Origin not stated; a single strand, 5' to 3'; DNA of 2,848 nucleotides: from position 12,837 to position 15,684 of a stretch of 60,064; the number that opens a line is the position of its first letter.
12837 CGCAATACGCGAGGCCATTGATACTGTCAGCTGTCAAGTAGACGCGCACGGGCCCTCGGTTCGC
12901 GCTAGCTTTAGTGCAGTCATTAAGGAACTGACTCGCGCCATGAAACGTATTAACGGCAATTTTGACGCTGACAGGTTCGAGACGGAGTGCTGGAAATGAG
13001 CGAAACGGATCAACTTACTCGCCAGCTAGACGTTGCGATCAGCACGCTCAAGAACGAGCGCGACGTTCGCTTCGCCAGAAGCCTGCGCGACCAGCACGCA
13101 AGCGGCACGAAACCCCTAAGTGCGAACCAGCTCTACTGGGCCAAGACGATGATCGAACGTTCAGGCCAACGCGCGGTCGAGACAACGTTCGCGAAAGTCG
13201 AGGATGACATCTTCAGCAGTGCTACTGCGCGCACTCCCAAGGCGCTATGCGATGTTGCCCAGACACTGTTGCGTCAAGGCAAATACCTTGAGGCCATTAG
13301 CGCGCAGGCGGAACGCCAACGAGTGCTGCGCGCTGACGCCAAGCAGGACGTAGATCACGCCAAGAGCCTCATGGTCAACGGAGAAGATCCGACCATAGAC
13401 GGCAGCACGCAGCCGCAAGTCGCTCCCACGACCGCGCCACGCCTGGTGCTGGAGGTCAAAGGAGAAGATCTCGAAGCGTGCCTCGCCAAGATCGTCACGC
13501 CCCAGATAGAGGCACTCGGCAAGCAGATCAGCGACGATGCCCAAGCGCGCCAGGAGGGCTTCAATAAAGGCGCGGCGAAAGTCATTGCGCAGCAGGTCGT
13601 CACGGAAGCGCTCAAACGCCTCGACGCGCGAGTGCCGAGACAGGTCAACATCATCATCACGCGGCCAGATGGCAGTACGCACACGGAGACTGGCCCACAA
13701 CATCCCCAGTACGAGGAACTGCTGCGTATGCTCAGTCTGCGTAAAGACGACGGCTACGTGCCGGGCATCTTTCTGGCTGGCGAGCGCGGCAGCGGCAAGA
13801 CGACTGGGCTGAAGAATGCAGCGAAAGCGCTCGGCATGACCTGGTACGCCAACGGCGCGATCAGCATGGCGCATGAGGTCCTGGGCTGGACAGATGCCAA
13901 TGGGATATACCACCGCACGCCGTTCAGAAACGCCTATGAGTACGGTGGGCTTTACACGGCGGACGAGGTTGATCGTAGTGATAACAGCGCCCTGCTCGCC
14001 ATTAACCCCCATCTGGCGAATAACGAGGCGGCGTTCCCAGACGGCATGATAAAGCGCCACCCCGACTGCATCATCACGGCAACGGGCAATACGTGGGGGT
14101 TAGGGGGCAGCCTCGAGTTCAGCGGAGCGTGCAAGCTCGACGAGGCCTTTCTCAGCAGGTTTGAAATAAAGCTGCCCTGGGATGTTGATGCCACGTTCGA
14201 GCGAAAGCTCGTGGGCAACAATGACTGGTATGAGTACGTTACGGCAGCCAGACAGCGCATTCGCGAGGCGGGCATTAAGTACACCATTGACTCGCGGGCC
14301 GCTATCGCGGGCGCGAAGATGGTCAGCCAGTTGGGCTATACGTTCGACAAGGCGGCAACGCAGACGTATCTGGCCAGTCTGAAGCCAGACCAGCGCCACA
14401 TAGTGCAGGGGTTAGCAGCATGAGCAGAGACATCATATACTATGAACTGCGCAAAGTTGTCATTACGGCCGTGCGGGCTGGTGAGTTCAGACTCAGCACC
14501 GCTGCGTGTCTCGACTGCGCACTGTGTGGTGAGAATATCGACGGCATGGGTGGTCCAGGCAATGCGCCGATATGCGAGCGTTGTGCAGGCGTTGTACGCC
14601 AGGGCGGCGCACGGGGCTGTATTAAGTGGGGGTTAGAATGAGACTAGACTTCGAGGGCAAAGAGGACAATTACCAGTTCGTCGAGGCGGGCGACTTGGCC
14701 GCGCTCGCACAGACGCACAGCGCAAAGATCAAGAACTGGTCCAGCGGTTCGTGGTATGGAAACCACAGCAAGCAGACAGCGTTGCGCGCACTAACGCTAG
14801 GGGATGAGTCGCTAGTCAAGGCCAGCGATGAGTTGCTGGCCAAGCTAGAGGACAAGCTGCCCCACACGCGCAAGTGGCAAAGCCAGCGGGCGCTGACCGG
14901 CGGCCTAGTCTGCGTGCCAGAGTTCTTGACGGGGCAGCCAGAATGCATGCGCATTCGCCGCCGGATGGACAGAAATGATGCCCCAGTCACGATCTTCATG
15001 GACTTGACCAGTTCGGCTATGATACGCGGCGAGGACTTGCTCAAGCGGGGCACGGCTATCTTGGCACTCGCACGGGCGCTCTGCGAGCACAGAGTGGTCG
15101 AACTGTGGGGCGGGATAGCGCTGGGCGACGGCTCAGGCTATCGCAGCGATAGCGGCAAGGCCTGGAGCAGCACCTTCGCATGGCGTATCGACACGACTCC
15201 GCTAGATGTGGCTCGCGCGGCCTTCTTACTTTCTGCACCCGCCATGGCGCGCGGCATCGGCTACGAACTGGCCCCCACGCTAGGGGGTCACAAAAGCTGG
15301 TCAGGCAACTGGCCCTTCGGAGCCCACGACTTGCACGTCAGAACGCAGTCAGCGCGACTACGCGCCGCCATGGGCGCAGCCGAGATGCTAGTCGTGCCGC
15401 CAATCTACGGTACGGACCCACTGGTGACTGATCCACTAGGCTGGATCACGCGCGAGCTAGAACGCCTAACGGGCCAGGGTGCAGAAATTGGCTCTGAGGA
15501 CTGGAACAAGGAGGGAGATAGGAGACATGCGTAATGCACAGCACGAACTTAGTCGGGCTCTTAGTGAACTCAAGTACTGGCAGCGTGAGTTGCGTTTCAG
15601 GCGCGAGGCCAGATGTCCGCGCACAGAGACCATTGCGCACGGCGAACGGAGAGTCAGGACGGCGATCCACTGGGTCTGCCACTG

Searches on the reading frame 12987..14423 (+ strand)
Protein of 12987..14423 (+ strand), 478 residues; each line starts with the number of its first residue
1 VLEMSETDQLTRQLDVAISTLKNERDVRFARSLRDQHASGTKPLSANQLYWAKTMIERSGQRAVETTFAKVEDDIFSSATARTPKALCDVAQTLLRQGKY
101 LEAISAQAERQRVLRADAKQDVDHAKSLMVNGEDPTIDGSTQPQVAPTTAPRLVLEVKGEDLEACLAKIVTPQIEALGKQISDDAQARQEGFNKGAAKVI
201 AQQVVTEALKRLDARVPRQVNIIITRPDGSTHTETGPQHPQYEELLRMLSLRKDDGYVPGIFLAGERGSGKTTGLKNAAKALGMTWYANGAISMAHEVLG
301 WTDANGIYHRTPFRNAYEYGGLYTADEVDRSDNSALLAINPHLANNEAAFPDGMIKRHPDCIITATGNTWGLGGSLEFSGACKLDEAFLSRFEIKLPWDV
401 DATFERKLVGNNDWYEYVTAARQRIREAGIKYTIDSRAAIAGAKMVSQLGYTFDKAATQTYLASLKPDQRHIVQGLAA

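Call 74: search_protein_families(library=pfam, proteins=[window:12987-14423:+], max_evalue=0.001)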
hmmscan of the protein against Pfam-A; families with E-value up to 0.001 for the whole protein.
window:12987-14423:+ (478 aa): 1 family
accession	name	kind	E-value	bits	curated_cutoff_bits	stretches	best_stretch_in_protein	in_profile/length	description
PF13191.12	AAA_16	-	0.00074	20.5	32.6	0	241-286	8-53/167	AAA ATPase domain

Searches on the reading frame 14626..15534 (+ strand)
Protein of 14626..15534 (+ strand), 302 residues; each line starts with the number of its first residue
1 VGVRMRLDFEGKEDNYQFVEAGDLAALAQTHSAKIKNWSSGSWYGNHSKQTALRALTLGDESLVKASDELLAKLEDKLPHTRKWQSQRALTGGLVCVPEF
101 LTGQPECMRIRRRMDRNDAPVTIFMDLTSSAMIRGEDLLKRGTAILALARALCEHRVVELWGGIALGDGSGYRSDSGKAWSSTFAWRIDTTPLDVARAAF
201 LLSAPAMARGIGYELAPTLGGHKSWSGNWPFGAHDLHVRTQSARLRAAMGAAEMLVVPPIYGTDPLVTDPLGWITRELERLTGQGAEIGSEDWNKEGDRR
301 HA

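Call 74: search_protein_families(library=pfam, proteins=[window:14626-15534:+], max_evalue=0.001)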
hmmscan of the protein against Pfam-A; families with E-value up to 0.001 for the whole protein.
window:14626-15534:+ (302 aa): 1 family
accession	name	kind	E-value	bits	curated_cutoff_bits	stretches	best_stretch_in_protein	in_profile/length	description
PF23822.1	DUF7192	-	1.6e-16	60.9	27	1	31-214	33-218/281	Domain of unknown function (DUF7192)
